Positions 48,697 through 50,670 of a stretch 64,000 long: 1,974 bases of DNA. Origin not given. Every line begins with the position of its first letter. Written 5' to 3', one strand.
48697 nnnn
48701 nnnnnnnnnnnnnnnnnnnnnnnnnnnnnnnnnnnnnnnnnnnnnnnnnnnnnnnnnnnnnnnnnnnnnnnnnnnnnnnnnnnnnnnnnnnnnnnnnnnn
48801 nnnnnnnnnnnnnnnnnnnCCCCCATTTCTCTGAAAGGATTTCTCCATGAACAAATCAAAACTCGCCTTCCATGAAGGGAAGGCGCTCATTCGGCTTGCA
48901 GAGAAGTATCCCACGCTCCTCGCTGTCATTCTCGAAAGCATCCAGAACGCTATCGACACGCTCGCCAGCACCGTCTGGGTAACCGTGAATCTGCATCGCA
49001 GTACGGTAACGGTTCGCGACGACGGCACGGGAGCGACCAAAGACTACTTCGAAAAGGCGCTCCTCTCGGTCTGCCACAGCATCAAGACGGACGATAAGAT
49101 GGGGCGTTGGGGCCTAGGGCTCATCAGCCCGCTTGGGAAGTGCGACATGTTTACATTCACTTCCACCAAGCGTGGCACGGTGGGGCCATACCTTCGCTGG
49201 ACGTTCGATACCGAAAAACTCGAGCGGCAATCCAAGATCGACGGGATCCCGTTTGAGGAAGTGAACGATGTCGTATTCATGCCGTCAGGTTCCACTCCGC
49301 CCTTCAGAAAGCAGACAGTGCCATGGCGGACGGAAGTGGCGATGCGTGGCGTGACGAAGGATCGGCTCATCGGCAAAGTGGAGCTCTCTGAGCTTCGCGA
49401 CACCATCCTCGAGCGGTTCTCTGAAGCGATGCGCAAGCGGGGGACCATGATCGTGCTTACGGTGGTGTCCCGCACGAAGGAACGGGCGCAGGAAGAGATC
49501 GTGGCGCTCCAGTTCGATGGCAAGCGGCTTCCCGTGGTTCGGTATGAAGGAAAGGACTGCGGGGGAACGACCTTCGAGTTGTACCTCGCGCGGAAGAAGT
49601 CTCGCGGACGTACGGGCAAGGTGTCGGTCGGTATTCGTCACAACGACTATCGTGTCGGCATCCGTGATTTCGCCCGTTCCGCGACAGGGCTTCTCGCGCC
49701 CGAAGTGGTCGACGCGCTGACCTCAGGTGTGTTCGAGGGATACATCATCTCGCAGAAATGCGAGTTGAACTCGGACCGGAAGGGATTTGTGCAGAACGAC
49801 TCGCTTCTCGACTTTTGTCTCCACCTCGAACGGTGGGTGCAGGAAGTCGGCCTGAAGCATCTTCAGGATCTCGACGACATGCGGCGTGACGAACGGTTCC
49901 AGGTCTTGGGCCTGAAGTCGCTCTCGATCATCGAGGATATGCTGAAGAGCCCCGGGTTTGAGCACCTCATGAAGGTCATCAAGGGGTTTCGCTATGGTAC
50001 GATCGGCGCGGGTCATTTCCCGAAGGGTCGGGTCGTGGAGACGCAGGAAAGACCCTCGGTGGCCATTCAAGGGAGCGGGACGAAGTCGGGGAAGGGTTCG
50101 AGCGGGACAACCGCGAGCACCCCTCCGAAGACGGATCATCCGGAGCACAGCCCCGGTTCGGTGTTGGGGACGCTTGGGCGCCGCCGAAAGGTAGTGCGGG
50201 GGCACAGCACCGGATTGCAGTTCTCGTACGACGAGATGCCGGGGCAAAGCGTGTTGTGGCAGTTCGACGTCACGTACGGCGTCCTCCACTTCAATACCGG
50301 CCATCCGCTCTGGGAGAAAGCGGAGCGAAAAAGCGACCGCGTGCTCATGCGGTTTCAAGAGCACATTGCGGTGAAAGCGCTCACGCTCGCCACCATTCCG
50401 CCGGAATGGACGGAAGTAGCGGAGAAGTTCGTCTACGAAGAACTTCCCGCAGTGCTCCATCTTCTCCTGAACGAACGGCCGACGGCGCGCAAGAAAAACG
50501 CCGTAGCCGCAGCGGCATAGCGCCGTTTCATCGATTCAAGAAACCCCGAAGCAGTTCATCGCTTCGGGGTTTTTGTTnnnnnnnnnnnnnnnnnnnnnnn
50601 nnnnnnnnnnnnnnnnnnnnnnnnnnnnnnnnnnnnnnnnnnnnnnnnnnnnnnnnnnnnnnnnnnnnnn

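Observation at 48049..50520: Two-gene module: HTH-like hypothetical protein plus GHKL (MORC/Hsp90-type) ATPase with a novel C-terminal region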

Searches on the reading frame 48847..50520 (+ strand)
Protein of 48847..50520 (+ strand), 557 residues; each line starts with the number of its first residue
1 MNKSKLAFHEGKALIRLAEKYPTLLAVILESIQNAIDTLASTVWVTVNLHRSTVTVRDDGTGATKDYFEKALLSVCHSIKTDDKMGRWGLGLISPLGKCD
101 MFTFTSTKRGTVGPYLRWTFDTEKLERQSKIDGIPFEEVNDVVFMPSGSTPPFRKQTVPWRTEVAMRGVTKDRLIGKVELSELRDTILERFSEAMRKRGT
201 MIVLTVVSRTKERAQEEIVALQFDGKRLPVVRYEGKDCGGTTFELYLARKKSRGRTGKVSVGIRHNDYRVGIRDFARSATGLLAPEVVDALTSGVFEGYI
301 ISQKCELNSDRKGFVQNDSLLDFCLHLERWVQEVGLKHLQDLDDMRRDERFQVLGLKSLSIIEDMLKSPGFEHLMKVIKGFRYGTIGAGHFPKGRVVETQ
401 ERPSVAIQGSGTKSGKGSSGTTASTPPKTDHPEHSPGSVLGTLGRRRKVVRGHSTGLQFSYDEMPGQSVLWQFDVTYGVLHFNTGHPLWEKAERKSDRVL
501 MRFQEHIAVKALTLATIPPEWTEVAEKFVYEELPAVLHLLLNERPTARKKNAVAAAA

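Call 3: search_protein_families(library=pfam, proteins=[window:48847-50520:+], max_evalue=1)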
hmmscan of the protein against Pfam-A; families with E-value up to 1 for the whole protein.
window:48847-50520:+ (557 aa): 3 families
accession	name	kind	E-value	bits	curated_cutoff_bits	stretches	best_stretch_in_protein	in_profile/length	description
PF13589.12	HATPase_c_3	-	9.6e-11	42.3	25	1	26-132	5-117/137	Histidine kinase-, DNA gyrase B-, and HSP90-like ATPase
PF02518.31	HATPase_c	-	1.2e-06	29.3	26.4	1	23-92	5-77/111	Histidine kinase-, DNA gyrase B-, and HSP90-like ATPase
PF07350.19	Gig2-like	-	0.25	10.5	27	1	160-216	35-92/408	Gig2-like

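Call 4: search_protein_families(library=padloc, proteins=[window:48847-50520:+], max_evalue=1)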
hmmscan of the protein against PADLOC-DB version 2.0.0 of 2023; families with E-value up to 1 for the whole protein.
window:48847-50520:+ (557 aa): 1 family
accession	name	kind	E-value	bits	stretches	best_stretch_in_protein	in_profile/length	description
PDLC03968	TmtA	-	0.00068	15.4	1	26-92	77-144/1486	-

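Call 5: search_protein_families(library=ncbifam, proteins=[window:48847-50520:+], max_evalue=1)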
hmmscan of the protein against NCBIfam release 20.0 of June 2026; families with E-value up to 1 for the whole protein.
window:48847-50520:+ (557 aa): 11 families
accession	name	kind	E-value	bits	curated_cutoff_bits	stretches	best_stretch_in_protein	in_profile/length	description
NF047352.1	P_loop_sacsin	domain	3.1e-07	30.8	50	1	27-103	3-78/80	sacsin N-terminal ATP-binding-like domain-containing protein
NF041932.1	MzaB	equivalog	7.2e-06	24.6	850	1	28-122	16-115/480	MZA anti-phage system associated ATPase MzaB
NF050001.1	restrict_BbrUII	equivalog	7.4e-06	24.8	550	1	21-108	18-116/659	BbrUII/HgiDII family restriction enzyme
TIGR00585.2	mutl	equivalog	0.0023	16.9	180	1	25-72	22-70/555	DNA mismatch repair endonuclease MutL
NF033792.0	ActS_PrrB_HisK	equivalog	0.0024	16.8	350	1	20-71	308-361/423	ActS/PrrB/RegB family redox-sensitive histidine kinase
NF000951.0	PRK00095.2-1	equivalog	0.0031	16.2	391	1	18-74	19-75/559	DNA mismatch repair endonuclease MutL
NF045988.1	HisKinRegBRhodob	equivalog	0.0073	14.7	570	1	22-65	322-367/462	sensor histidine kinase RegB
NF010683.0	PRK14083.1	equivalog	0.024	13.1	455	1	42-119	55-140/604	HSP90 family protein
TIGR02916.1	PEP_his_kin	equivalog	0.089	11.3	300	1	23-86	579-645/679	XrtA/PEP-CTERM system histidine kinase PrsK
NF000953.0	PRK00095.2-4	equivalog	0.11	11.4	693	1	26-81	25-81/611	DNA mismatch repair endonuclease MutL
NF007664.1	PRK10337.1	equivalog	0.13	10.8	475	1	21-69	342-391/442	quorum sensing histidine kinase QseC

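Call 6: search_protein_families(library=phrogs, proteins=[window:48847-50520:+], max_evalue=1)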
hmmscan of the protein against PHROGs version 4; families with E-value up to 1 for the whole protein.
window:48847-50520:+ (557 aa): 6 families
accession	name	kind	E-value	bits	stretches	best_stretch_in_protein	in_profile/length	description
phrog_6203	-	unknown function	2.6e-08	33.9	1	18-110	20-121/644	-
phrog_612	-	lysis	0.0026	18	1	55-115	80-142/725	RIIA lysis inhibitor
phrog_3661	-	lysis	0.17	11.3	1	76-117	180-223/917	RIIA lysis inhibitor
phrog_543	-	DNA, RNA and nucleotide metabolism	0.22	10.7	1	21-62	67-115/661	DNA topoisomerase II large subunit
phrog_609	-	lysis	0.31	9.9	1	54-111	81-140/1055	RIIB lysis inhibitor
phrog_24466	-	unknown function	0.37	10.3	1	26-78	25-78/597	-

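Call 7: find_homologous_proteins(query=window:48847-50520:+)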
Query window:48847-50520:+ (557 aa): 71 proteins with E <= 0.001 among 8000 candidates.
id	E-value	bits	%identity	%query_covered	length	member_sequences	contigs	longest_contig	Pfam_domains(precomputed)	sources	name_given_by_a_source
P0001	0.0e+0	1242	98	100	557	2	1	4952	PF02518.32,PF13589.13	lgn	-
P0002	1.3e-187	642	52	96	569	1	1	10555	PF13589.13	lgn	-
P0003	1.6e-186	639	53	98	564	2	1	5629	PF02518.32,PF13589.13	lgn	-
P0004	3.0e-178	612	51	98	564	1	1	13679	PF02518.32,PF13589.13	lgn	-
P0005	4.5e-177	608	51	96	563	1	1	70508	PF02518.32,PF13589.13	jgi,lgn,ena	-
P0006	4.3e-148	512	44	99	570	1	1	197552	PF13589.13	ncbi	ncbi:ATP-binding protein [Patescibacteria group bacterium]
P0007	3.6e-144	499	43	99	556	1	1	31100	PF13589.13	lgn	-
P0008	5.7e-144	498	44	96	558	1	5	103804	PF02518.32,PF13589.13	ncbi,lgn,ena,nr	ncbi:MAG: ATP-binding protein [Patescibacteria group bacterium]|nr:ATP-binding protein [Patescibacte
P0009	2.0e-143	497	44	98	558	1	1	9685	PF13589.13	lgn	-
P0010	5.9e-142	492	42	98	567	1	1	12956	PF13589.13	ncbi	-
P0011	1.0e-141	491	43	99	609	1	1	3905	PF13589.13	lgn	-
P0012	4.6e-135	469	42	97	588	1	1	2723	PF02518.32,PF13589.13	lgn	-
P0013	1.9e-132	460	42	99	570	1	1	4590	PF13589.13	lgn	-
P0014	2.3e-132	460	42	98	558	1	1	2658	PF13589.13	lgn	-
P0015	5.5e-132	459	42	97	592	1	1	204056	PF02518.32,PF13589.13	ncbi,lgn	-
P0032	5.1e-116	406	39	96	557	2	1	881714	PF02518.32,PF13589.13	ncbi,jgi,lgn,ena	ncbi:MAG: ATP-binding protein [Patescibacteria group bacterium]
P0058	6.7e-91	323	35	98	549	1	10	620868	PF02518.32,PF13589.13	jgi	jgi:hypothetical protein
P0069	9.6e-61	224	32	92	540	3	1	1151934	PF13589.13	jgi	-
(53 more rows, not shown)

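Call 10: find_encoding_contigs(protein=P0005, flank=6000, max_places=2)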
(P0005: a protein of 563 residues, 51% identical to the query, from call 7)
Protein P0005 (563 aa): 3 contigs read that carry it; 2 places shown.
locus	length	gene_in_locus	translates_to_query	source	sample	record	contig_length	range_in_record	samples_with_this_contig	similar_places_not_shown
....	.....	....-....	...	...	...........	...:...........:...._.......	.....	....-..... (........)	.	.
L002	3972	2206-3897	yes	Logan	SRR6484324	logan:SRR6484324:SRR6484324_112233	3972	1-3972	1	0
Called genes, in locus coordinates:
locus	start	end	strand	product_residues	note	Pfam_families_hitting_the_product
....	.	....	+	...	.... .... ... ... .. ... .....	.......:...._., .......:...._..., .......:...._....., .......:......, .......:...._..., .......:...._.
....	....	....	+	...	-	-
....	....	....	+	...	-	-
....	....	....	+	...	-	-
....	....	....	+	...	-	-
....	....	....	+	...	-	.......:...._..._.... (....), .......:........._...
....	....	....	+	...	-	-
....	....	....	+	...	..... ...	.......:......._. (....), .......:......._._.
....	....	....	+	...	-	-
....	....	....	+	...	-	-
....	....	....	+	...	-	-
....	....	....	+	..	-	-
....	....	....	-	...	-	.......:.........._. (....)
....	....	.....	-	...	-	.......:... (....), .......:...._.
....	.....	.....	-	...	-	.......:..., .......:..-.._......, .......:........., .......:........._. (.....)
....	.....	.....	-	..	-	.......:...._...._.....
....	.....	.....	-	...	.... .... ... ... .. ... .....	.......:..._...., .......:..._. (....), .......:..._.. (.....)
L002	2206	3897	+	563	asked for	PF02518:HATPase_c (weak), PF13589:HATPase_c_3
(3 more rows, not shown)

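Call 11: find_encoding_contigs(protein=P0006, flank=6000, max_places=2)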
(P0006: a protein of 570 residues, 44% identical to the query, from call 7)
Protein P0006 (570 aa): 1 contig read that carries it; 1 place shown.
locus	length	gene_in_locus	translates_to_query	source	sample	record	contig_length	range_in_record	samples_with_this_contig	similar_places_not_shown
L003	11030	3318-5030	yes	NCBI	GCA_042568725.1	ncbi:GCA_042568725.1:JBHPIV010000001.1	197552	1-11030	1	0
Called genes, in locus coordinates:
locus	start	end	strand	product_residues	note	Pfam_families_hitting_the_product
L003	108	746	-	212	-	PF01978:TrmB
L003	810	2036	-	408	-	PF00078:RVT_1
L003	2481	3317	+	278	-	-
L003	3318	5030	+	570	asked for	PF13589:HATPase_c_3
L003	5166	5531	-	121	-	PF01541:GIY-YIG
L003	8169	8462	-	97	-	-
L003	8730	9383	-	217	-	PF01746:tRNA_m1G_MT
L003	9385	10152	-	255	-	-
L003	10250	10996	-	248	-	-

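Call 17: find_encoding_contigs(protein=P0032, flank=8000, max_places=1)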
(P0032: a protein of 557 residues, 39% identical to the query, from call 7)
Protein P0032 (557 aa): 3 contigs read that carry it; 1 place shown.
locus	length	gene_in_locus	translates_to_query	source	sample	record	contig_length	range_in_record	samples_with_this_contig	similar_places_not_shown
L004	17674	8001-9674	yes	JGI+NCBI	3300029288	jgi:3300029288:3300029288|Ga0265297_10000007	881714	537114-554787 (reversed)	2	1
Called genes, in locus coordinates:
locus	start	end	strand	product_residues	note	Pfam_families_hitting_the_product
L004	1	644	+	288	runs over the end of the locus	PF01149:Fapy_DNA_glyco, PF06831:H2TH, PF06827:zf-FPG_IleRS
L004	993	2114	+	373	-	PF01594:AI-2E_transport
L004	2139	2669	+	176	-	PF02915:Rubrerythrin, PF23458:DUF7130 (weak), PF21349:RUBY_RBDX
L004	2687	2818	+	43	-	PF06397:Desulfoferrod_N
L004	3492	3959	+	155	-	PF03073:TspO_MBR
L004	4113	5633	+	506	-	PF00215:OMPdecase, PF00156:Pribosyltran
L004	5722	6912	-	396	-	-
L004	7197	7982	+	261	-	-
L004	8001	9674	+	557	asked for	PF02518:HATPase_c (weak), PF13589:HATPase_c_3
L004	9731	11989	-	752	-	PF00403:HMA, PF00122:E1-E2_ATPase, PF00702:Hydrolase, PF08282:Hydrolase_3 (weak)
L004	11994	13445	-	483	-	PF00403:HMA, PF13386:DsbD_2, PF13473:Cupredoxin_1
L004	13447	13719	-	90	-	PF02583:Trns_repr_metal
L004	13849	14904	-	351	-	PF13793:Pribosyltran_N, PF00156:Pribosyltran (weak)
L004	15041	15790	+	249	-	PF02535:Zip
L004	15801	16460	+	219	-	PF07853:DUF1648, PF13630:SdpI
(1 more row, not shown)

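Call 18: find_encoding_contigs(protein=P0058, flank=8000, max_places=1)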
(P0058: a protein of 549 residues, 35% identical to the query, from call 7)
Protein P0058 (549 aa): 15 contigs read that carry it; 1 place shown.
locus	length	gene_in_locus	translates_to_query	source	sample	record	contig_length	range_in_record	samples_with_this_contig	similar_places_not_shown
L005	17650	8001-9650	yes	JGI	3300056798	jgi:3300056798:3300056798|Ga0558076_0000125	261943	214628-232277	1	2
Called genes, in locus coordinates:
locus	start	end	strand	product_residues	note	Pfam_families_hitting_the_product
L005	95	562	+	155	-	PF13238:AAA_18 (weak)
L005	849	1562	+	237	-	PF02463:SMC_N (faint), PF00005:ABC_tran, PF13304:AAA_21 (faint)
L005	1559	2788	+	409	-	PF12704:MacB_PCD, PF02687:FtsX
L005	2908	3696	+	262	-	PF04012:PspA_IM30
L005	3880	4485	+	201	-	-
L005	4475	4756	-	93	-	-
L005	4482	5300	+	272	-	-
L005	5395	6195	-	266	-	PF12679:ABC2_membrane_2, PF12730:ABC2_membrane_4 (weak), PF10920:DUF2705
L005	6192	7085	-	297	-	PF00005:ABC_tran, PF13304:AAA_21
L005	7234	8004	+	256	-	-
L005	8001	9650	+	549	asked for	PF02518:HATPase_c (faint), PF13589:HATPase_c_3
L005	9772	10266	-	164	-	PF01050:MannoseP_isomer (weak)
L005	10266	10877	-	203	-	PF06560:GPI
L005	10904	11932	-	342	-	PF01380:SIS, PF10432:bact-PGI_C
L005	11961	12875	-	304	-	-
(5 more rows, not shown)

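Call 19: find_encoding_contigs(protein=P0069, flank=8000, max_places=1)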
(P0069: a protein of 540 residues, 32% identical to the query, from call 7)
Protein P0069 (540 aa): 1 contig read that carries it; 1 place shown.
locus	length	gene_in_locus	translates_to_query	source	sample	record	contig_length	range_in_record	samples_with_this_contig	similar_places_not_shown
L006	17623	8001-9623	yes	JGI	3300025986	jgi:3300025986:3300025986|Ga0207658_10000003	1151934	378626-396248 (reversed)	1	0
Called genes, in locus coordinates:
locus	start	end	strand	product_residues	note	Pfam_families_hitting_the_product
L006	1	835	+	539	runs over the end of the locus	PF03816:LytR_cpsA_psr, PF13399:LytR_C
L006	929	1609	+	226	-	PF01182:Glucosamine_iso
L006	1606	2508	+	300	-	PF02826:2-Hacid_dh_C (weak), PF03446:NAD_binding_2, PF03807:F420_oxidored (weak), PF00393:6PGD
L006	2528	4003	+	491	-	PF00479:G6PD_N, PF02781:G6PD_C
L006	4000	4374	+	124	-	PF06262:Zincin_1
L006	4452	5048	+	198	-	PF00293:NUDIX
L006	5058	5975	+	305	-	PF00924:MS_channel_2nd, PF21082:MS_channel_3rd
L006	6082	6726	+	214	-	-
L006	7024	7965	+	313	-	-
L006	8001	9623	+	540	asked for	PF13589:HATPase_c_3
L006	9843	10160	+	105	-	PF21621:MPI_cupin_dom (weak), PF07883:Cupin_2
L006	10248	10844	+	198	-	-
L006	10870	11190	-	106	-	-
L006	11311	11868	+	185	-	-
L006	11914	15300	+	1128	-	PF00580:UvrD-helicase, PF13245:AAA_19, PF13604:AAA_30 (faint), PF13361:UvrD_C, PF13538:UvrD_C_2 (faint), PF12705:PDDEXK_1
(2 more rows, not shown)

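Call 24: find_related_loci(query=A1, collection=genome_contigs, flank=6000)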
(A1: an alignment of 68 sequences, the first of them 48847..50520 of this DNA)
Query A1 (557 aa) in genome_contigs; peptide patterns used: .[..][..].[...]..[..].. (x = any residue, [..] = any of these).
72 stretches matched a pattern; 45 encode a relative of the query (tblastn E <= 1e-3); 45 distinct loci.
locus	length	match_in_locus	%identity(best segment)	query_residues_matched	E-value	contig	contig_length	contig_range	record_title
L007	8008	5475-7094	41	2-542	4e-143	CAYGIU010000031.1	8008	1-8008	MAG TPA_asm: uncultured Gammaproteobacteria bacterium isolate ERP113451_co1_191 genome assembly, contig: NODE_11572_leng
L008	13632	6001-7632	42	1-542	1e-136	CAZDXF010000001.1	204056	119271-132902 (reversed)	MAG TPA_asm: uncultured Candidatus Saccharibacteria bacterium isolate SRP329715_co1_365 genome assembly, contig: NODE_38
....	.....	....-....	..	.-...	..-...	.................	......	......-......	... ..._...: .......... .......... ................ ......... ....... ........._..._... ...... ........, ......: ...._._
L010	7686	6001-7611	39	1-542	8e-127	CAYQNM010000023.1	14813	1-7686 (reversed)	MAG TPA_asm: uncultured Candidatus Saccharibacteria bacterium isolate SRP193066_co2_106 genome assembly, contig: NODE_21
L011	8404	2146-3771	40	3-540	7e-125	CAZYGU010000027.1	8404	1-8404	MAG TPA_asm: uncultured Candidatus Saccharibacteria bacterium isolate SRP278252_co2_822 genome assembly, contig: NODE_17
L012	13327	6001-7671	40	4-557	2e-123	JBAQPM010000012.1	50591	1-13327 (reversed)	MAG: Minisyncoccia bacterium isolate MFD12001_ilm_asm_bin22 k127_21047, whole genome shotgun sequence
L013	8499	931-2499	40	4-523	3e-123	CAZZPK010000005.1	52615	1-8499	MAG TPA_asm: uncultured Candidatus Saccharibacteria bacterium isolate SRP170004_co1_601 genome assembly, contig: NODE_74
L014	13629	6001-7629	38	2-541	2e-120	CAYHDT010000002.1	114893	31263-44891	MAG TPA_asm: uncultured Candidatus Saccharibacteria bacterium isolate ERP119705_co10_179 genome assembly, contig: NODE_6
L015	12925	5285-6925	40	4-546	4e-120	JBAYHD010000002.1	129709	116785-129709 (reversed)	MAG: Candidatus Paceibacterota bacterium isolate SO_2016_GW1_141 scaffold00310_OW334_2016, whole genome shotgun sequence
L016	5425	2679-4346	39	2-553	7e-120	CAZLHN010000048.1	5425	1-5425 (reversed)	MAG TPA_asm: uncultured Candidatus Saccharibacteria bacterium isolate binchicken_co54_336 genome assembly, contig: NODE_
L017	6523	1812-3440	40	3-550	2e-117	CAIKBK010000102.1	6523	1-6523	MAG: Candidatus Vogelbacteria bacterium isolate AlinenSediments_bin-1675 genome assembly, contig: bin-1675:102/117, whol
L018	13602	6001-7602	38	5-533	3e-116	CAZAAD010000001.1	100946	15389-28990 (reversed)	MAG TPA_asm: uncultured Gammaproteobacteria bacterium isolate SRP263991_co1_89 genome assembly, contig: NODE_128_length_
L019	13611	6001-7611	39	5-533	2e-115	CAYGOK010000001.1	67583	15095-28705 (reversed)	MAG TPA_asm: uncultured Gammaproteobacteria bacterium isolate ERP113451_co4_182 genome assembly, contig: NODE_79_length_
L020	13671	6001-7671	38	3-552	1e-113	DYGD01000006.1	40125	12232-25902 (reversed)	MAG TPA_asm: Candidatus Paceibacter sp. isolate BE2012_4_43_20 Afr_mines_BE2012_502_length_40125_cov_9_100724, whole gen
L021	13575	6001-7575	39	1-523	2e-112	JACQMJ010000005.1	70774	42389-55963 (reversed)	MAG: Candidatus Sungiibacteriota bacterium isolate NC_groundwater_1226_Ag_S-0.1um_59_124 S_p1_S3_coassembly_k141_1330587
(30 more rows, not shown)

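Call 26: predict_structure(alignment_id=A1)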
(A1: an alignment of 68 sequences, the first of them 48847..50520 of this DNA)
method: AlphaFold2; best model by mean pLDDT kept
length: 557 residues; sequences in the alignment: 68
mean_pLDDT: 89.7   pTM: 0.80
mean pLDDT of the five models: 89.7, 88.6, 88.5, 86.6, 85.2
residues with pLDDT >= 90: 422; 70-90: 82; 50-70: 38; < 50: 15
segments of 3 or more residues with pLDDT < 50: 410-423
pLDDT, mean of each block of 10 residues (from residue 1): 74 92 92 96 96 96 94 88 84 93 96 93 95 94 86 86 94 64 94 96 96 96 95 97 96 90 95 94 96 97 93 94 98 97 92 96 94 94 83 76 82 42 56 83 91 91 93 96 97 96 98 96 95 97 70 60
secondary structure, 60 per line:
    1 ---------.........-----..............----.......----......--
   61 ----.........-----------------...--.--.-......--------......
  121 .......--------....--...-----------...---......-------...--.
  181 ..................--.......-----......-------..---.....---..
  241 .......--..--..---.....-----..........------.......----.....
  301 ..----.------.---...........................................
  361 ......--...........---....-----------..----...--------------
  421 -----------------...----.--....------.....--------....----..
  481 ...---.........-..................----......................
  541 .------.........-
elements in order: H10-18 H24-37 E42-48 E53-58 H65-73 E101-106 E115-121 H122-127 E136-139 E142-144 E156-158 E162-167 H180-198 E201-207 E213-218 E231-235 E239-247 E259-263 E269-271 H272-278 H285-291 E296-302 H318-366 H369-379 E383-386 E404-406 E438-440 E448-451 E458-462 E471-474 E479-483 H487-495 H497-514 H519-541 H548-556
